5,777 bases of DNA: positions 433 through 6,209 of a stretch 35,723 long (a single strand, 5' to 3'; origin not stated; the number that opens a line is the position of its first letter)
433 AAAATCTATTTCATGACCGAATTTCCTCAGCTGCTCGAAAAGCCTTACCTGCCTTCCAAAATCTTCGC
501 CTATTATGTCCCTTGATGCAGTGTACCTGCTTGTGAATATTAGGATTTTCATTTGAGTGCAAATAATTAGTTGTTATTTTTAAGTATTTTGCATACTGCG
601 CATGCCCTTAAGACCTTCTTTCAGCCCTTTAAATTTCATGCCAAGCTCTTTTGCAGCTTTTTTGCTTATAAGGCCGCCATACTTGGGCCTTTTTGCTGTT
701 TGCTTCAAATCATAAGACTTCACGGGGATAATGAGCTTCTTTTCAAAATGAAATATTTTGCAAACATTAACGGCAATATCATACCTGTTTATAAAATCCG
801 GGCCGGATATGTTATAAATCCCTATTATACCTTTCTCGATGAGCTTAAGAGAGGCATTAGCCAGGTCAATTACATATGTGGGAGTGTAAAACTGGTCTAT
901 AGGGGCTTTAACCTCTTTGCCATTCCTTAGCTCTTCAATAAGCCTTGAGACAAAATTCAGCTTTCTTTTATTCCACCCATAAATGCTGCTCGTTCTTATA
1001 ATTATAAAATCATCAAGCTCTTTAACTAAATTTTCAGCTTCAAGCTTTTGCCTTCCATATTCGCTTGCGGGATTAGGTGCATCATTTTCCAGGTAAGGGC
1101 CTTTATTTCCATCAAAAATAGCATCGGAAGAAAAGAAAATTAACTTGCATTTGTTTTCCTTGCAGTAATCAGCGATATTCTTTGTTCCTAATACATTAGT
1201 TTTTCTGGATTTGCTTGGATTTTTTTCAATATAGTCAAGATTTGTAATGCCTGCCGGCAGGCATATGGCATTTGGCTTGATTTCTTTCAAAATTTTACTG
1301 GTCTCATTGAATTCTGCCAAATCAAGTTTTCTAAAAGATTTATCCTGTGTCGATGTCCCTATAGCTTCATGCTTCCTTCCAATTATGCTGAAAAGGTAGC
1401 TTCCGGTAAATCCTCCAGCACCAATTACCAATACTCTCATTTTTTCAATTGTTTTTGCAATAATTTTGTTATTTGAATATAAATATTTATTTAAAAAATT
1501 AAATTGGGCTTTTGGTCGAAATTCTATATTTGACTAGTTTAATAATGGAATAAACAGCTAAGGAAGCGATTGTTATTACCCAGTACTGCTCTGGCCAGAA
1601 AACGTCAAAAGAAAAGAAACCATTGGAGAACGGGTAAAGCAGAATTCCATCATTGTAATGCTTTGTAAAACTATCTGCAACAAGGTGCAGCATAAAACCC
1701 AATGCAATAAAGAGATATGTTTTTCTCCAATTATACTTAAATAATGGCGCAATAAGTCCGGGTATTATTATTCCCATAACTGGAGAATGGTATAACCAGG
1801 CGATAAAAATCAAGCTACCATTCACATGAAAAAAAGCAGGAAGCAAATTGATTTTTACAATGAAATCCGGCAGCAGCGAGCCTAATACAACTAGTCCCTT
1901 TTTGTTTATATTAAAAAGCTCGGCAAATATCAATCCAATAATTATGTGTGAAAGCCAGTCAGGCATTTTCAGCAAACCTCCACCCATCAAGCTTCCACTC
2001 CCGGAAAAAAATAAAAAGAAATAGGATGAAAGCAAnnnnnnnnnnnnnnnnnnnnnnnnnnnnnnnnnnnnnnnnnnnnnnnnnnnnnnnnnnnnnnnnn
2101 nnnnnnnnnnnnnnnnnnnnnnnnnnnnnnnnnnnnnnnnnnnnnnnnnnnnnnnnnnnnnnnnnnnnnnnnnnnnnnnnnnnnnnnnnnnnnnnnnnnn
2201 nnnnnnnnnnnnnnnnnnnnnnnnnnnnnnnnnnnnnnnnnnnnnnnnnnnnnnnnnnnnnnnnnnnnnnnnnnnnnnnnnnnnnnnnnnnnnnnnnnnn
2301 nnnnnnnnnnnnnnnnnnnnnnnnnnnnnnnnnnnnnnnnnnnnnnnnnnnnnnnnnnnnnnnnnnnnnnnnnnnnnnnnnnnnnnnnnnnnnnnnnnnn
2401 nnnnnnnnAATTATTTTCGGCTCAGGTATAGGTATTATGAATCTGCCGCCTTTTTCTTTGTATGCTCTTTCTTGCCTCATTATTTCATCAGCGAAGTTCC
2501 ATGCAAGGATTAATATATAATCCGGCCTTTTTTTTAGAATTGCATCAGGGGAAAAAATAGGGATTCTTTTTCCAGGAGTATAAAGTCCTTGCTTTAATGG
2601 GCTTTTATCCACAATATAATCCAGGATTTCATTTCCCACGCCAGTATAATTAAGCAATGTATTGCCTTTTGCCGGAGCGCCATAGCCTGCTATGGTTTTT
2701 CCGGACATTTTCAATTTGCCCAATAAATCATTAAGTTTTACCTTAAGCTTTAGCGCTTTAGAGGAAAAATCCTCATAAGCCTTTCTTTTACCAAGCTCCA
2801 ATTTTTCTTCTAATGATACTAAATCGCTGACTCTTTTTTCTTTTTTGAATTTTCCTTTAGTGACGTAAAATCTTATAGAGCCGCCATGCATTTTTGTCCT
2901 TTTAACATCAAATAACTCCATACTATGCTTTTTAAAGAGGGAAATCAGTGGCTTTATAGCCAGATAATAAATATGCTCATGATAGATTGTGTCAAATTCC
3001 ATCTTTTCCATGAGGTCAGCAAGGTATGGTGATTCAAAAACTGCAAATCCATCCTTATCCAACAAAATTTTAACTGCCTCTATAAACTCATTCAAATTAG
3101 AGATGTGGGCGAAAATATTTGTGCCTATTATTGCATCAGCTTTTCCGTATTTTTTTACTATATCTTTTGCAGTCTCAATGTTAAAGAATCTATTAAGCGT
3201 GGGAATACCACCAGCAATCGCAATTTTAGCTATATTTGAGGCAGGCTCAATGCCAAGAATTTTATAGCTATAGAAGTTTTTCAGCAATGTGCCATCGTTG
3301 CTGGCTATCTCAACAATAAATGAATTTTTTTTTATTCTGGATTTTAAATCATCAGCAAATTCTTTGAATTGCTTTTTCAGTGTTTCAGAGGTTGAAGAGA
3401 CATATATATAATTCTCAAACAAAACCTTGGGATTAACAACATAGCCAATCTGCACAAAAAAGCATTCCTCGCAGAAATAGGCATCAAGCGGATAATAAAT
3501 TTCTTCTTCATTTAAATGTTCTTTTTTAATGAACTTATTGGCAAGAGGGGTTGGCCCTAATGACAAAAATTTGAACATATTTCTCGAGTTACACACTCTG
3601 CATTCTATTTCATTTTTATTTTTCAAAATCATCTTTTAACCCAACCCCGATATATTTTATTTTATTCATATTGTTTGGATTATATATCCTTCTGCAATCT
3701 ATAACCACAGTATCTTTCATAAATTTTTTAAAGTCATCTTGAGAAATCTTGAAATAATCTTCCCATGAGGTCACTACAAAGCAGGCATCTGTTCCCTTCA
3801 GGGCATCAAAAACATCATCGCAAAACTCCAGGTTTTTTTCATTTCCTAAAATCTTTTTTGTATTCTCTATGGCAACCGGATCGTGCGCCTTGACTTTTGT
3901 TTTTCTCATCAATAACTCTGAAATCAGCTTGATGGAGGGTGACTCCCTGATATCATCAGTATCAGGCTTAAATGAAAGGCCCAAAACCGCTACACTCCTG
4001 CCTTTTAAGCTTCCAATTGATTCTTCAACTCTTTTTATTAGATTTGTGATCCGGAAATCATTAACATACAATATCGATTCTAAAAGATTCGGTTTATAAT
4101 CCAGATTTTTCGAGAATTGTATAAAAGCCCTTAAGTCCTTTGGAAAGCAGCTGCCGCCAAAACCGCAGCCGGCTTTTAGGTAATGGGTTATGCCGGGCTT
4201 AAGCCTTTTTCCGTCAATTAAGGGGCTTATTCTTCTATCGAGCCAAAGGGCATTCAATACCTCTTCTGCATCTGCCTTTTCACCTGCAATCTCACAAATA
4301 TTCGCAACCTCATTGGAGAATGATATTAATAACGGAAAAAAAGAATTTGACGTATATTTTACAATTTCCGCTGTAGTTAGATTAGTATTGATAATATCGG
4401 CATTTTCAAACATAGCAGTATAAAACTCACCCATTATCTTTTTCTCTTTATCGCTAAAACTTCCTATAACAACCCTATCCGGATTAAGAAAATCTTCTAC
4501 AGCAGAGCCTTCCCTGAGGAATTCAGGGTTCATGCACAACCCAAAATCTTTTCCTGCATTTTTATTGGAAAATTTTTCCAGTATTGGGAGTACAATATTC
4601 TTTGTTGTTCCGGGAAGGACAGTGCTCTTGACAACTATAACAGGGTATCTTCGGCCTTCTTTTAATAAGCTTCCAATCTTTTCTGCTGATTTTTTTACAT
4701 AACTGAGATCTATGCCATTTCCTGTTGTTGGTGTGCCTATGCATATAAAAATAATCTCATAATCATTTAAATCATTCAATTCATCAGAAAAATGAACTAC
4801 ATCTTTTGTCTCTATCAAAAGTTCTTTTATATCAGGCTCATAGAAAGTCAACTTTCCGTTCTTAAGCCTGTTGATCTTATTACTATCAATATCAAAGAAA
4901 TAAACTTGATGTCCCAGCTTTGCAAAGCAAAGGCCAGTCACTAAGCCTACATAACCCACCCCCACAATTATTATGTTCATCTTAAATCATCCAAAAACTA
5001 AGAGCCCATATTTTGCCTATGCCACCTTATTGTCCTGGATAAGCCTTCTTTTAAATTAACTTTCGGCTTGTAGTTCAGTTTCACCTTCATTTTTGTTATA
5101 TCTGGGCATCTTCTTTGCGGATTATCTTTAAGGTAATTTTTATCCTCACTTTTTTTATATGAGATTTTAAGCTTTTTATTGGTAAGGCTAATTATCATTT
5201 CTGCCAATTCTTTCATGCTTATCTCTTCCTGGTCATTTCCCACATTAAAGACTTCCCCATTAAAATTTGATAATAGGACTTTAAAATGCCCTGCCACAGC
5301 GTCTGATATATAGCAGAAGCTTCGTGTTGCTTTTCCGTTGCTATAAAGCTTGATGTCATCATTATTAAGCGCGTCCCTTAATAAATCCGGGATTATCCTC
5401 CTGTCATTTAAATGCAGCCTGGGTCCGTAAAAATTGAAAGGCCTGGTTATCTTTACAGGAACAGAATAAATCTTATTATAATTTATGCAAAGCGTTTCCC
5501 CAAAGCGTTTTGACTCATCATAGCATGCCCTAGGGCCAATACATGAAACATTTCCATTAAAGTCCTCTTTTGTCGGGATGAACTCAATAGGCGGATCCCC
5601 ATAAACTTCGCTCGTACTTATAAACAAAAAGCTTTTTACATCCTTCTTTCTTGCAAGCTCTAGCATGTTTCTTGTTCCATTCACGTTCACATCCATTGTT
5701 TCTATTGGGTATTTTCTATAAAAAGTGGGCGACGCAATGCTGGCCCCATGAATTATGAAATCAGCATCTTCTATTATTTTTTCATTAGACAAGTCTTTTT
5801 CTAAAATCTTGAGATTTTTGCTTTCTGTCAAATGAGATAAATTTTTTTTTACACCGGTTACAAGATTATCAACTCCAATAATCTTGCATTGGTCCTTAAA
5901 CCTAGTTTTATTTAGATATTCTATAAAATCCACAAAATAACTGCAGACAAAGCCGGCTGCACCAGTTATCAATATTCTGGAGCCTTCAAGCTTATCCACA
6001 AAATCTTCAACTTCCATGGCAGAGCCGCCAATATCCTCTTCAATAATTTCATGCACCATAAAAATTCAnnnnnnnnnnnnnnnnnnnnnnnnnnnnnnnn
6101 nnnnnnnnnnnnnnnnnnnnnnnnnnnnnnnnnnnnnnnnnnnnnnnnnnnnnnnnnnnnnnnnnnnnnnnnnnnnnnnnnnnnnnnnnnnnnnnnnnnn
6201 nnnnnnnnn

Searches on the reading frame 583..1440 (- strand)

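Call 13: search_protein_families(library=pfam, proteins=[window:583-1440:-], max_evalue=0.001)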
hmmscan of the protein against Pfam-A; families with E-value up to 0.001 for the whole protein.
window:583-1440:- (286 aa): 6 families
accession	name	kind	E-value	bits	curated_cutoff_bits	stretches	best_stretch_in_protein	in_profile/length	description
PF04321.23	RmlD_sub_bind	-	3.7e-55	187.5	27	1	1-280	1-281/287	RmlD substrate binding domain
PF01370.27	Epimerase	-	9e-26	91.2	20.9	1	3-211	1-239/240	NAD dependent epimerase/dehydratase family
PF16363.11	GDP_Man_Dehyd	-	5.6e-12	46.2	27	1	32-144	52-169/332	GDP-mannose 4,6 dehydratase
PF01073.25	3Beta_HSD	-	3e-07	30.2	22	1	31-196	44-224/280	3-beta hydroxysteroid dehydrogenase/isomerase family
PF07993.18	NAD_binding_4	-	1.3e-06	28.2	20.1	1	74-155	104-209/258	Male sterility protein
PF02719.21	Polysacc_synt_2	-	1.9e-06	27.7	20.2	1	40-106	62-129/293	Polysaccharide biosynthesis protein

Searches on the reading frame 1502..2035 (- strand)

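Call 13: search_protein_families(library=pfam, proteins=[window:1502-2035:-], max_evalue=0.001)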
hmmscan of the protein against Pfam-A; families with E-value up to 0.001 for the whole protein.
window:1502-2035:- (178 aa): 2 families
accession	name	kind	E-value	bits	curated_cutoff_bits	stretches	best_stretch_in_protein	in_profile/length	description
PF00882.24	Zn_dep_PLPC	-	7.5e-08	32.9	26.8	1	44-134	24-108/167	Zinc dependent phospholipase C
PF04307.19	YdjM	-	1.4e-07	31.6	29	1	27-161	3-144/176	YdjM inner membrane protein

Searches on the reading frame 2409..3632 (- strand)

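Call 13: search_protein_families(library=pfam, proteins=[window:2409-3632:-], max_evalue=0.001)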
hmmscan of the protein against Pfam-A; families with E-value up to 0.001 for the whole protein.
window:2409-3632:- (408 aa): 3 families
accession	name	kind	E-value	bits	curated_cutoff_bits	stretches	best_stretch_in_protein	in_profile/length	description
PF08484.17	Methyltransf_14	-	7.7e-58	195.2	23.5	1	248-403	2-160/160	C-methyltransferase C-terminal domain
PF08421.16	Methyltransf_13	-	3.2e-22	78.9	31.3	1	11-72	1-62/62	Putative zinc binding domain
PF13489.12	Methyltransf_23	-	2.2e-07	31.2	27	1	96-236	16-157/164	Methyltransferase domain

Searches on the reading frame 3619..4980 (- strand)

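Call 13: search_protein_families(library=pfam, proteins=[window:3619-4980:-], max_evalue=0.001)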
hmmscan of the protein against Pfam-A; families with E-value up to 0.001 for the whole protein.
window:3619-4980:- (454 aa): 4 families
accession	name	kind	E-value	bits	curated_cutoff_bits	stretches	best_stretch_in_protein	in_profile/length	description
PF03721.20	UDPG_MGDP_dh_N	-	5.7e-55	186.2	27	1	1-183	1-184/187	UDP-glucose/GDP-mannose dehydrogenase family, NAD binding domain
PF03720.21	UDPG_MGDP_dh_C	-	1.7e-29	102.6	30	1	331-435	1-103/103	UDP-glucose/GDP-mannose dehydrogenase family, UDP binding domain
PF00984.24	UDPG_MGDP_dh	-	6.5e-24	84.3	25.4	1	203-308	2-93/94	UDP-glucose/GDP-mannose dehydrogenase family, central domain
PF02558.23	ApbA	-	3.5e-05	23.9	22.2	1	3-81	1-74/150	Ketopantoate reductase PanE/ApbA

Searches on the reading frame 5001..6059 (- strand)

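Call 13: search_protein_families(library=pfam, proteins=[window:5001-6059:-], max_evalue=0.001)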
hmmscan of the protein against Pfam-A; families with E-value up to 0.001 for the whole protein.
window:5001-6059:- (353 aa): 5 families
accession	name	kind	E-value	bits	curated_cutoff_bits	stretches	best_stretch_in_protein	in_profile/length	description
PF01370.27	Epimerase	-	2e-49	168.6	20.9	1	29-274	1-240/240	NAD dependent epimerase/dehydratase family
PF16363.11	GDP_Man_Dehyd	-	8.3e-40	137.7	27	1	30-342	1-331/332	GDP-mannose 4,6 dehydratase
PF01073.25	3Beta_HSD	-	1.2e-15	57.7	22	1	30-253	1-220/280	3-beta hydroxysteroid dehydrogenase/isomerase family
PF07993.18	NAD_binding_4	-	1.8e-11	44.1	20.1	1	92-208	82-205/258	Male sterility protein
PF02719.21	Polysacc_synt_2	-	9e-09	35.3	20.2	1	29-149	1-128/293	Polysaccharide biosynthesis protein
